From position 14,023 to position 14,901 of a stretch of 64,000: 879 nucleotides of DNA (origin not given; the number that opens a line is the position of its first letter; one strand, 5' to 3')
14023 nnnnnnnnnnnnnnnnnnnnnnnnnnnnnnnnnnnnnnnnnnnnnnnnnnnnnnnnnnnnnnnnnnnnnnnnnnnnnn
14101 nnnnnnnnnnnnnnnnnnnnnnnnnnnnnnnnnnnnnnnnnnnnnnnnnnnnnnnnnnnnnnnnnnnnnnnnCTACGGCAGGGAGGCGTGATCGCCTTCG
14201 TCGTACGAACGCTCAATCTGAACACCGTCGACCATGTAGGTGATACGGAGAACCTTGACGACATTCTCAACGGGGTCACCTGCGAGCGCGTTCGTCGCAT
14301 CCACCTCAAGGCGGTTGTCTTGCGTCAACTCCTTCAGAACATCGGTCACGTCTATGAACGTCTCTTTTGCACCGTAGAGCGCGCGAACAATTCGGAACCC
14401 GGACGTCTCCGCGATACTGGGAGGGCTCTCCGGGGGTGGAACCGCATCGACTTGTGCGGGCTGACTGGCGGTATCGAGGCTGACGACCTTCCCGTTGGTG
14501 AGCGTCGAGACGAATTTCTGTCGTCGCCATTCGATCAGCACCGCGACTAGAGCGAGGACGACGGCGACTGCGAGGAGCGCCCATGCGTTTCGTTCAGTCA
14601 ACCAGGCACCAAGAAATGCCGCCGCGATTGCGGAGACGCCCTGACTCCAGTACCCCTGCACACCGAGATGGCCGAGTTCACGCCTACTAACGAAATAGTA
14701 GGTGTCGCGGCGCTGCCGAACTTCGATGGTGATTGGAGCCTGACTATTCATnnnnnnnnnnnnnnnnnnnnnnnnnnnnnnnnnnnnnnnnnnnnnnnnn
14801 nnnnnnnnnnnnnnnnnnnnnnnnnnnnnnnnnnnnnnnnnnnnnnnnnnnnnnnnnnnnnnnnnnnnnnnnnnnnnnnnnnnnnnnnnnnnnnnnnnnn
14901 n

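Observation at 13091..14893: Low-GC orphan three-gene islet directly downstream of tRNA-Leu(GAG)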

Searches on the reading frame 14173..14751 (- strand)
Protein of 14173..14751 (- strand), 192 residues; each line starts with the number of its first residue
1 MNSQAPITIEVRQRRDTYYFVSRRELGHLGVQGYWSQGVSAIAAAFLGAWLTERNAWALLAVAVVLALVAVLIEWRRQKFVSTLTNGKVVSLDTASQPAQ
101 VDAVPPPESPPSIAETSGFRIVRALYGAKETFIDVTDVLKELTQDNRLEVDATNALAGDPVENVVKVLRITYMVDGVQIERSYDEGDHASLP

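Call 4: search_protein_families(library=pfam, proteins=[window:14173-14751:-], max_evalue=1)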
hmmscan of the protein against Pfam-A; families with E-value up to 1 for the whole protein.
window:14173-14751:- (192 aa): 2 families
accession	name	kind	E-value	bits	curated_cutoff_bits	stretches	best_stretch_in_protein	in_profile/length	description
PF01925.25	TauE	-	0.0017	18.5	32.6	1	24-93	57-114/237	Sulfite exporter TauE/SafE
PF11875.14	DnaJ-like_C11_C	-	0.01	16.1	27.1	1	118-192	40-132/132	DnaJ-like protein C11, C-terminal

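Call 5: search_protein_families(library=padloc, proteins=[window:14173-14751:-], max_evalue=1)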
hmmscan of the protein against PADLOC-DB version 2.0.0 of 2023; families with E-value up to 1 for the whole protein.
window:14173-14751:- (192 aa): 1 family
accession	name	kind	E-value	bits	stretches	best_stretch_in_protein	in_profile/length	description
PDLC01605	Csx27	-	0.016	13.6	1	37-84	148-195/206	CAS-VI-B; associated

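Call 6: search_protein_families(library=ncbifam, proteins=[window:14173-14751:-], max_evalue=1)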
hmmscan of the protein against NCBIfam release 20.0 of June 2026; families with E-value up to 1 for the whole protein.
window:14173-14751:- (192 aa): 3 families
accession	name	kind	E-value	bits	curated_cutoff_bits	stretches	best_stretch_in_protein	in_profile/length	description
TIGR03923.1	T7SS_EccE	equivalog_domain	0.0023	16.9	108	1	40-84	9-56/344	type VII secretion protein EccE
NF037960.1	MFS_trans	subfamily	0.0054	15.8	150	1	39-85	139-185/382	MFS transporter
TIGR00880.1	2_A_01_02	superfamily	0.024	14.7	131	1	34-73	93-133/141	multidrug resistance protein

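Call 7: search_protein_families(library=phrogs, proteins=[window:14173-14751:-], max_evalue=1)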
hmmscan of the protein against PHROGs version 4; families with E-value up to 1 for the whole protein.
window:14173-14751:- (192 aa): 2 families
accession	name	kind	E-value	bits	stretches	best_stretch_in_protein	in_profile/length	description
phrog_37505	-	unknown function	0.013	16.9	1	19-73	38-93/109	-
phrog_9716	-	unknown function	0.2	12.5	1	112-165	69-122/197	-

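Call 9: find_homologous_proteins(query=window:14173-14751:-)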
Query window:14173-14751:- (192 aa): 1 proteins with E <= 0.001 among 1706 candidates.
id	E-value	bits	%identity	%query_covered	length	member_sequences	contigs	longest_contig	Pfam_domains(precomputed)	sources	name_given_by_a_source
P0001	1.6e-119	414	100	100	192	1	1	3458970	-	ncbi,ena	-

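Call 38: search_protein_representatives(protein=window:14173-14751:-)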
Query: 192 residues. Proteins with E-value up to 0.001 (for the whole library): 880; up to 1e-10: 140; up to 1e-30: 4. The best 150 are listed.
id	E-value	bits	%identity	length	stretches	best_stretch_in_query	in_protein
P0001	5.2e-120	414.0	100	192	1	1-192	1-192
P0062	6.5e-38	146.6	32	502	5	95-192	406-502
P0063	5.2e-36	140.4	38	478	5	117-192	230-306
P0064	8.0e-31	123.5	33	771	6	113-187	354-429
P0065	2.9e-28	115.2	38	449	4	113-192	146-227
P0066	3.0e-27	111.9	37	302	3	114-191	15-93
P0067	4.9e-27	111.2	35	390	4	102-192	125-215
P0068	1.1e-26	110.0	33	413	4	107-184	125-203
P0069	1.1e-26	110.0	36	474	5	116-192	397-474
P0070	2.0e-26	109.2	34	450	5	113-187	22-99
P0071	2.6e-26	108.8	34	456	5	119-192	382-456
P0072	3.6e-26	108.3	33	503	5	94-185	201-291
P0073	3.6e-26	108.3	39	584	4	119-192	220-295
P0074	5.2e-25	104.6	37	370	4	114-187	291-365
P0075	6.1e-24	101.1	39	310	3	132-192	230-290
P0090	8.4e-21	90.8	34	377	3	41-192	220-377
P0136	1.8e-14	70.2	35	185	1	7-192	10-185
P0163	3.9e-12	62.6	32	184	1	7-192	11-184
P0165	5.0e-12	62.3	31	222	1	10-192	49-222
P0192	6.8e-11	58.6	32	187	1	7-192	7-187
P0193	7.2e-11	58.5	27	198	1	7-192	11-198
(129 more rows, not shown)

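Call 39: search_protein_families(library=pfam, proteins=[P0062, P0063, P0064, P0065, P0136, P0163, P0192, P0193, P0165, P0090], max_evalue=0.01)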
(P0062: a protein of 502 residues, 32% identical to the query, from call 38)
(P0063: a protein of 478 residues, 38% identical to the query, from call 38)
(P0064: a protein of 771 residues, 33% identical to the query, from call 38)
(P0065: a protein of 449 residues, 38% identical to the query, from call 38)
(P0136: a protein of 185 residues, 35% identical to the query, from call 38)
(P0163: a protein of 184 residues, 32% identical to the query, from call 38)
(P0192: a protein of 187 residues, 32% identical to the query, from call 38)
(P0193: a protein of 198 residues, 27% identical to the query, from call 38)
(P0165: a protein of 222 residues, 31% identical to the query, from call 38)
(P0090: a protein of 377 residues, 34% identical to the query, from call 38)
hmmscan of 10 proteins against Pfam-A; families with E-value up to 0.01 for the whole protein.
P0062 (502 aa): 4 families
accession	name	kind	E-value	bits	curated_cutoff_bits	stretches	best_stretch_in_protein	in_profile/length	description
PF11875.14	DnaJ-like_C11_C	-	2.1e-37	128.3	27.1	5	137-202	50-132/132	DnaJ-like protein C11, C-terminal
PF02140.24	SUEL_Lectin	-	0.00011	22.9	31.4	0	51-76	54-79/80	D-galactoside/L-rhamnose binding SUEL lectin domain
PF10830.13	DUF2553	-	0.00014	23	27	0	241-282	3-45/75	Protein of unknown function (DUF2553)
PF10790.15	DUF2604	-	0.0015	19.3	25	0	174-201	2-29/85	Protein of Unknown function (DUF2604)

P0063 (478 aa): 3 families
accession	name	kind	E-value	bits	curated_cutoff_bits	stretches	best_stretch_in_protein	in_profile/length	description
PF11875.14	DnaJ-like_C11_C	-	1.1e-33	116.3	27.1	3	105-198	27-132/132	DnaJ-like protein C11, C-terminal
PF10830.13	DUF2553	-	0.00029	22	27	0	330-354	3-27/75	Protein of unknown function (DUF2553)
PF02140.24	SUEL_Lectin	-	0.0007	20.3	31.4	0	434-458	54-78/80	D-galactoside/L-rhamnose binding SUEL lectin domain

P0064 (771 aa): 6 families
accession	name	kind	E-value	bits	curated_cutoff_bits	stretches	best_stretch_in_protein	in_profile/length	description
PF11875.14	DnaJ-like_C11_C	-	7.1e-40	136.3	27.1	5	369-433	63-131/132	DnaJ-like protein C11, C-terminal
PF11218.13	DUF3011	-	2.5e-14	54.1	25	1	520-596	127-197/197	Protein of unknown function (DUF3011)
PF02140.24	SUEL_Lectin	-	2e-10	41.3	31.4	0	138-162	54-78/80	D-galactoside/L-rhamnose binding SUEL lectin domain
PF10830.13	DUF2553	-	7.6e-09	36.7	27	0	373-403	2-32/75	Protein of unknown function (DUF2553)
PF05688.17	BIg21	-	0.00011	23.2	27.4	0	302-366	2-66/109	Bacterial Immunoglobulin-like 21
PF17642.6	TssD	-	0.0014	18.9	25.8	0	114-144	20-49/128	Hemolysin coregulated protein Hcp (TssD)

P0065 (449 aa): 3 families
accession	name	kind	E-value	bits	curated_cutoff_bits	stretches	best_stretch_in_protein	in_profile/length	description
PF11875.14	DnaJ-like_C11_C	-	7.5e-31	107.1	27.1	4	45-106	67-132/132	DnaJ-like protein C11, C-terminal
PF02140.24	SUEL_Lectin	-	0.00027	21.7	31.4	0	182-208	53-79/80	D-galactoside/L-rhamnose binding SUEL lectin domain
PF09479.16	Flg_new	-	0.0035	17.9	27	0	299-325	3-29/65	Listeria-Bacteroides repeat domain (List_Bact_rpt)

P0136 (185 aa): 1 family
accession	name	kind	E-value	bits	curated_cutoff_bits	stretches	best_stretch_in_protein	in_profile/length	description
PF11875.14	DnaJ-like_C11_C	-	7.3e-05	23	27.1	1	120-185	62-132/132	DnaJ-like protein C11, C-terminal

P0163 (184 aa): 1 family
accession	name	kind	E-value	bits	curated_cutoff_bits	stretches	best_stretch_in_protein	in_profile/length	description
PF11875.14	DnaJ-like_C11_C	-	3.2e-05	24.2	27.1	1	99-184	30-132/132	DnaJ-like protein C11, C-terminal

P0192 (187 aa): 1 family
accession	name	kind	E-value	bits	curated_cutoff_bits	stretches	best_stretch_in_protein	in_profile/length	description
PF11875.14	DnaJ-like_C11_C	-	0.0015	18.8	27.1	1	126-187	66-132/132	DnaJ-like protein C11, C-terminal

P0193 (198 aa): 1 family
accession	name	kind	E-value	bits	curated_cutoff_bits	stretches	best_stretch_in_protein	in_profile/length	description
PF11875.14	DnaJ-like_C11_C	-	1.9e-05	24.9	27.1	1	136-198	65-132/132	DnaJ-like protein C11, C-terminal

P0165 (222 aa): 1 family
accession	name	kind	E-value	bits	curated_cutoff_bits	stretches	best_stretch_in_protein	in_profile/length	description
PF11875.14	DnaJ-like_C11_C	-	4.8e-07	30.1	27.1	1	141-222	33-132/132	DnaJ-like protein C11, C-terminal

P0090 (377 aa): 1 family
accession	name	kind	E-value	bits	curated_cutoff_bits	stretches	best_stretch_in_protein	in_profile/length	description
PF11875.14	DnaJ-like_C11_C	-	1.6e-20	73.7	27.1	2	122-186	64-132/132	DnaJ-like protein C11, C-terminal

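Call 45: find_homologous_proteins(query=A2, max_evalue=0.00001)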
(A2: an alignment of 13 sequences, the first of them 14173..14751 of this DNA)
Query A2 (13 sequences) (192 aa, profile of the alignment): 6 proteins with E <= 0.00001 among 8000 candidates.
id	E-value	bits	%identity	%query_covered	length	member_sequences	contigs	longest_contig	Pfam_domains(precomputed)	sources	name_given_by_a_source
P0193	2.9e-63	231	26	97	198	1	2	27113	PF11875.15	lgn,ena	-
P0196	2.5e-62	228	25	95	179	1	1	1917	-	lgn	-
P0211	3.5e-57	211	29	95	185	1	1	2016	PF11875.15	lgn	-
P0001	5.3e-56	207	100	100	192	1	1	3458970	-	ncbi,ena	-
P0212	1.6e-54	203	25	97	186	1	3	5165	PF11875.15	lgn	-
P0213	5.5e-17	80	36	57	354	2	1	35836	PF13354.13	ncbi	ncbi:MAG: serine hydrolase, partial [Planctomycetota bacterium]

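Call 46: find_encoding_contigs(protein=P0193, flank=8000, max_places=2)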
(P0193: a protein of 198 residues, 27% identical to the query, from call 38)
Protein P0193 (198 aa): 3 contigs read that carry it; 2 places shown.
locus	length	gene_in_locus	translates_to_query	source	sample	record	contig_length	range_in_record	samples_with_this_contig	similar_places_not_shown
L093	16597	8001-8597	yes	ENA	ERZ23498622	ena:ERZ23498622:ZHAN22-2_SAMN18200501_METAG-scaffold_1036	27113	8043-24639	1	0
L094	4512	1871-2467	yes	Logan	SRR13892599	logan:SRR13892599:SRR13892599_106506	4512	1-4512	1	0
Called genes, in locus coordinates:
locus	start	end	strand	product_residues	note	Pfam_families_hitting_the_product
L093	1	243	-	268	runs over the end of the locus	PF01177:Asp_Glu_race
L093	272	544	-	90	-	-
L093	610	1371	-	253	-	PF02096:60KD_IMP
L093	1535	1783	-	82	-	PF01809:YidD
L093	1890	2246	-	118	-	PF00825:Ribonuclease_P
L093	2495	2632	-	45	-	PF00468:Ribosomal_L34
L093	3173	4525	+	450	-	PF01637:ATPase_2 (faint), PF11638:DnaA_N, PF13173:AAA_14 (faint), PF13401:AAA_22 (faint), PF00308:Bac_DnaA, PF00004:AAA, PF01695:IstB_IS21, PF08299:Bac_DnaA_C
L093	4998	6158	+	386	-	PF00712:DNA_pol3_beta, PF02767:DNA_pol3_beta_2, PF02768:DNA_pol3_beta_3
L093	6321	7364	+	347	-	-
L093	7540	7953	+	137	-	-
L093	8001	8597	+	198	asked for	PF11875:DnaJ-like_C11_C (faint)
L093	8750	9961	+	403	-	PF14082:SduA_C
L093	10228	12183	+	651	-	PF01555:N6_N4_Mtase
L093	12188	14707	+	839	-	PF04851:ResIII, PF18766:SWI2_SNF2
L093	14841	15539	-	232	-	-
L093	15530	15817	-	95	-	-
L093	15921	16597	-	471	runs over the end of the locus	PF01943:Polysacc_synt, PF13440:Polysacc_synt_3, PF01554:MatE (weak)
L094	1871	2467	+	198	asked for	PF11875:DnaJ-like_C11_C (faint)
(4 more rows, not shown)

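Call 47: find_encoding_contigs(protein=P0212, flank=5000, max_places=3)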
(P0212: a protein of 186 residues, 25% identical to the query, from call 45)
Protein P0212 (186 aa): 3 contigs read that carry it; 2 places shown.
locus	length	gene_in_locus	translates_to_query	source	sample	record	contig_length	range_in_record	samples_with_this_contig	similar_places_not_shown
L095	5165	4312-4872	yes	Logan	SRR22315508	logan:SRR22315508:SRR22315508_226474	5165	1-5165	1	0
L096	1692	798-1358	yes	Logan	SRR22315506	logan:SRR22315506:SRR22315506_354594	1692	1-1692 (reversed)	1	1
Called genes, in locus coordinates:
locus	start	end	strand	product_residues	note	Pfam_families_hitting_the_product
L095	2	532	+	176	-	?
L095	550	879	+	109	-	-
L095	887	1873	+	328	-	PF00294:PfkB, PF08543:Phos_pyr_kin (weak)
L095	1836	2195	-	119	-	-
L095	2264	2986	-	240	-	-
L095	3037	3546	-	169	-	PF00588:SpoU_methylase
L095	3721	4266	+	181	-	-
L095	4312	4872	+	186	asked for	PF11875:DnaJ-like_C11_C (weak)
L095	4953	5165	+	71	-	?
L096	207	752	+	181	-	-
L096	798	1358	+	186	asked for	PF11875:DnaJ-like_C11_C (weak)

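Call 52: search_protein_families(library=pfam, proteins=[L095:3721-4266:+, L093:6321-7364:+, L093:7540-7953:+], max_evalue=0.1)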
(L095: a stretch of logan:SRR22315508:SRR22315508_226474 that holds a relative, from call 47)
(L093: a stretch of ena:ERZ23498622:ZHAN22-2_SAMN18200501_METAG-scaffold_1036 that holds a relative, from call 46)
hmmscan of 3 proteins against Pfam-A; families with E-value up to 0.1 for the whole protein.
L095:3721-4266:+ (181 aa): 2 families
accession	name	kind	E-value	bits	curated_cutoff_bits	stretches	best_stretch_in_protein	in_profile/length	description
PF16958.10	PRP9_N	-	0.017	15.7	27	0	63-113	20-67/150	Pre-mRNA-splicing factor PRP9 N-terminus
PF23999.1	CUSTOS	-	0.07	13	27.4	0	79-122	161-204/264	CUSTOS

L093:6321-7364:+ (347 aa): 0 families

L093:7540-7953:+ (137 aa): 0 families

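Call 56: search_protein_families(library=padloc, proteins=[L095:3721-4266:+, L093:6321-7364:+, L093:7540-7953:+, L093:8750-9961:+], max_evalue=0.1)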
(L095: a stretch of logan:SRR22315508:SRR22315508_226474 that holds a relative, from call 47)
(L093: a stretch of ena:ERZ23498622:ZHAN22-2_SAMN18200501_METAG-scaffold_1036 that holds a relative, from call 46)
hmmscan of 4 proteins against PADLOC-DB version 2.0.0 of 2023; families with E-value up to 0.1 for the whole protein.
L095:3721-4266:+ (181 aa): 0 families

L093:6321-7364:+ (347 aa): 0 families

L093:7540-7953:+ (137 aa): 0 families

L093:8750-9961:+ (403 aa): 16 families
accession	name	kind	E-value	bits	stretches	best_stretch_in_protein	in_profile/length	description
PDLC00388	SduA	-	1e-23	82.1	1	198-403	180-398/402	DUF4263 domain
PDLC00385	SduA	-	5.2e-22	76.6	1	224-399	144-315/319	DUF4263 domain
PDLC00390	SduA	-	7.2e-21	72.7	1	236-396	172-332/339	DUF4263 domain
PDLC00384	SduA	-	3.6e-20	70.2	1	52-402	107-460/476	DUF4263 domain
PDLC00391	SduA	-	5.2e-20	69.9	1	214-396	185-397/402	DUF4263 domain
PDLC00402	SduA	-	6.3e-19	66.3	1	221-401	160-334/354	DUF4263 domain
PDLC00400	SduA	-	2.5e-14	51.4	1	217-402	106-297/308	DUF4263 domain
PDLC00380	SduA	-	2.8e-14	50.5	1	221-402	282-469/480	DUF4263 domain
PDLC00394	SduA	-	4.9e-14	50.2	1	288-393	264-378/392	DUF4263 domain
PDLC00405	SduA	-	2e-13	48.5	1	227-402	145-313/323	DUF4263 domain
PDLC00399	SduA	-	1.3e-12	45.8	1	281-402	255-372/375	DUF4263 domain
PDLC00393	SduA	-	3.3e-11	41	1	286-402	339-452/455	DUF4263 domain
PDLC00406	SduA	-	4e-11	41.5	1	286-399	212-323/326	DUF4263 domain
PDLC00381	SduA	-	5.2e-11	40.4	1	272-368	217-308/342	DUF4263 domain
PDLC00389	SduA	-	2e-10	38.8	1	155-402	149-377/383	DUF4263 domain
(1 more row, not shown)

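Call 64: find_encoding_contigs(protein=P0211, flank=3000, max_places=3)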
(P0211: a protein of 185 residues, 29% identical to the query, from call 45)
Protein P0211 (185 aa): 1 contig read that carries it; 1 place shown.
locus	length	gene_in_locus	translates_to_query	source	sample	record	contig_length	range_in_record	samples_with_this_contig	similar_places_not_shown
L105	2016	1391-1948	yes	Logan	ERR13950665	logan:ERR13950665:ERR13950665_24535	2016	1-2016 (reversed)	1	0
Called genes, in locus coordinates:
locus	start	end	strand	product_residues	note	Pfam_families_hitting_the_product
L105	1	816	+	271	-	?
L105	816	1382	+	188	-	PF09195:Endonuc-BglII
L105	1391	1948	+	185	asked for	PF11875:DnaJ-like_C11_C (weak)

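Call 70: search_protein_families(library=padloc, proteins=[L105:1-816:+, L105:816-1382:+], max_evalue=0.001)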
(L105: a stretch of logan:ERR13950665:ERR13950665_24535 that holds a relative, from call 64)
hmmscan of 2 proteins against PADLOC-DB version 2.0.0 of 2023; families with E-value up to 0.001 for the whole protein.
L105:1-816:+ (271 aa): 56 families (the best 25 are shown)
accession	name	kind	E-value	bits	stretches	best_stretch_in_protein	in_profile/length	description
PDLC03299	MTase_II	-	7.9e-64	214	1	3-255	49-284/296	Type II methyltransferase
PDLC03230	MTase_II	-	9.6e-64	213.9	1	8-228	71-280/360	Type II methyltransferase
PDLC03371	MTase_II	-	7.1e-35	118.8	1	8-232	62-254/260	Type II methyltransferase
PDLC03353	MTase_II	-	1.6e-31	107.8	1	10-233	49-253/260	Type II methyltransferase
PDLC03387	MTase_II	-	1.7e-25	87.7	1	64-231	138-276/289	Type II methyltransferase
PDLC03320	MTase_II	-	1.6e-24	84.6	1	10-234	73-278/289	Type II methyltransferase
PDLC03714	oMTase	-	5.9e-23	79.6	1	15-233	41-260/279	orphan methyltransferase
PDLC03350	MTase_II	-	9e-23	79.1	1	5-231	89-296/312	Type II methyltransferase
PDLC03327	MTase_II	-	1.3e-22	78.5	1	2-218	67-272/319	Type II methyltransferase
PDLC03339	MTase_II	-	5e-22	76.2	2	152-231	193-272/399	Type II methyltransferase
PDLC03300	MTase_II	-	9.9e-20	68.8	1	13-230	83-276/302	Type II methyltransferase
PDLC03216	MTase_II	-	3.4e-19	67.1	2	165-234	190-259/364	Type II methyltransferase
PDLC03252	MTase_II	-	8.4e-18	62.8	1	163-233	286-356/365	Type II methyltransferase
PDLC03738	oMTase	-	1.5e-17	61.4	2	165-232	200-267/376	orphan methyltransferase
PDLC03260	MTase_II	-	1.4e-14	51.8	1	148-234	228-311/349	Type II methyltransferase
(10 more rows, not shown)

L105:816-1382:+ (188 aa): 2 families
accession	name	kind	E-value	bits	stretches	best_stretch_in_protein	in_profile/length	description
PDLC03442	REase_II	-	9.6e-42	141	1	1-187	1-201/203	Type II restriction enzyme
PDLC03428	REase_II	-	0.00011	20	1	20-186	16-169/223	Type II restriction enzyme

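Call 71: predict_structure(alignment_id=A3)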
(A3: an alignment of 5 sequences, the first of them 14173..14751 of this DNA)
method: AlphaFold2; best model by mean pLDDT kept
length: 192 residues; sequences in the alignment: 5
mean_pLDDT: 69.5   pTM: 0.39
mean pLDDT of the five models: 69.5, 66.8, 63.9, 61.5, 60.7
residues with pLDDT >= 90: 8; 70-90: 103; 50-70: 45; < 50: 36
segments of 3 or more residues with pLDDT < 50: 1-3, 12-14, 85-105, 111-116
pLDDT, mean of each block of 10 residues (from residue 1): 52 52 55 69 82 76 83 74 49 40 47 54 88 88 81 80 83 81 86 77
secondary structure, 60 per line:
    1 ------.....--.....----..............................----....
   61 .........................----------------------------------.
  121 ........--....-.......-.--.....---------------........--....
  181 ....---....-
elements in order: E7-11 E14-18 H23-52 H57-85 E120-128 E131-134 H136-142 E147-151 E167-174 E177-184 E188-191

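Call 75: search_dna_similar(query=window:14173-14751:-, collection=plasmids, mode=protein, max_evalue=0.001)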
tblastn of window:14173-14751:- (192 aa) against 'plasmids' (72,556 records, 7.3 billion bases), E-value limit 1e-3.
Records with a match: 1; places in all: 1; records where one place covers at least 80% of the query: 0.
Best place of each record, by identity: <60% 1.
By first word of the organism name: Mitsuaria 1.
By predicted mobility (MOB-suite, as given by PLSDB): non-mobilizable 1.
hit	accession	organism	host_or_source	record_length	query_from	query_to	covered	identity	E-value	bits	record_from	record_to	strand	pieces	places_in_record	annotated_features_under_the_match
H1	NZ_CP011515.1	Mitsuaria sp. 7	Bacterium from forest soil.,forest soil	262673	121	192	38%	40.5%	4e-4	47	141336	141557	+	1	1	hypothetical protein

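Call 76: search_dna_similar(query=window:14173-14751:-, collection=phages, mode=protein, max_evalue=0.001)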
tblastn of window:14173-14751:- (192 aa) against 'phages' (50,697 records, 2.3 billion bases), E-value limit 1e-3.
No match.

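Call 84: find_related_loci(query=A3, collection=viral_contigs, flank=6000)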
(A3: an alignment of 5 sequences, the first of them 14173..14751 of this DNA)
Query A3 (192 aa) in viral_contigs; peptide patterns used: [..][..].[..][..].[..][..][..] (x = any residue, [..] = any of these).
8 stretches matched a pattern, but none encodes a relative of the query by tblastn (E <= 1e-3).

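Call 85: list_cluster_members(proteins=[P0001, P0002, P0027, P0046])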
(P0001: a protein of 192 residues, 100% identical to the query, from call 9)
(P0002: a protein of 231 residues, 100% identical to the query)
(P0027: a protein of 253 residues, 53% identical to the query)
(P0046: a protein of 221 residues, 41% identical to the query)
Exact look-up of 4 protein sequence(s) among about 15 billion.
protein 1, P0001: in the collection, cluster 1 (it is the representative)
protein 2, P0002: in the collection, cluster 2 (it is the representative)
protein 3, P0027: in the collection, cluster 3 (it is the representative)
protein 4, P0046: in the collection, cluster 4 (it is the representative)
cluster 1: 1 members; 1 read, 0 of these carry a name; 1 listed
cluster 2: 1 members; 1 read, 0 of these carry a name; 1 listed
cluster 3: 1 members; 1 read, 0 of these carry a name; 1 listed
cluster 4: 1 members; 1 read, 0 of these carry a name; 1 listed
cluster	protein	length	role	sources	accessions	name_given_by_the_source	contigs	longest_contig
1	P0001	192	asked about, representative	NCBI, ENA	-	-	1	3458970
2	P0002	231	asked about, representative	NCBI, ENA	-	-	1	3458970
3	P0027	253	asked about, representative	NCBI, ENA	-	-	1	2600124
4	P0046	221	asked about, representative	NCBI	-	-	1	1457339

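Call 93: search_solved_structures(query=L095:3721-4266:+, max_evalue=10)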
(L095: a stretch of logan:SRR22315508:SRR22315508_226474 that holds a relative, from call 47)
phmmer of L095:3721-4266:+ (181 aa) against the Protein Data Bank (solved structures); distinct sequences matched with E-value up to 10: 2.
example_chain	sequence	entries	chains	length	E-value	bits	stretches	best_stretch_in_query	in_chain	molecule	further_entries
8xap_A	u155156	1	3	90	0.66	13.2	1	19-67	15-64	DNA binding protein alba-1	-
2jqe_A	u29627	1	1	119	0.67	13.2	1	5-73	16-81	Signal recognition 54 kDa protein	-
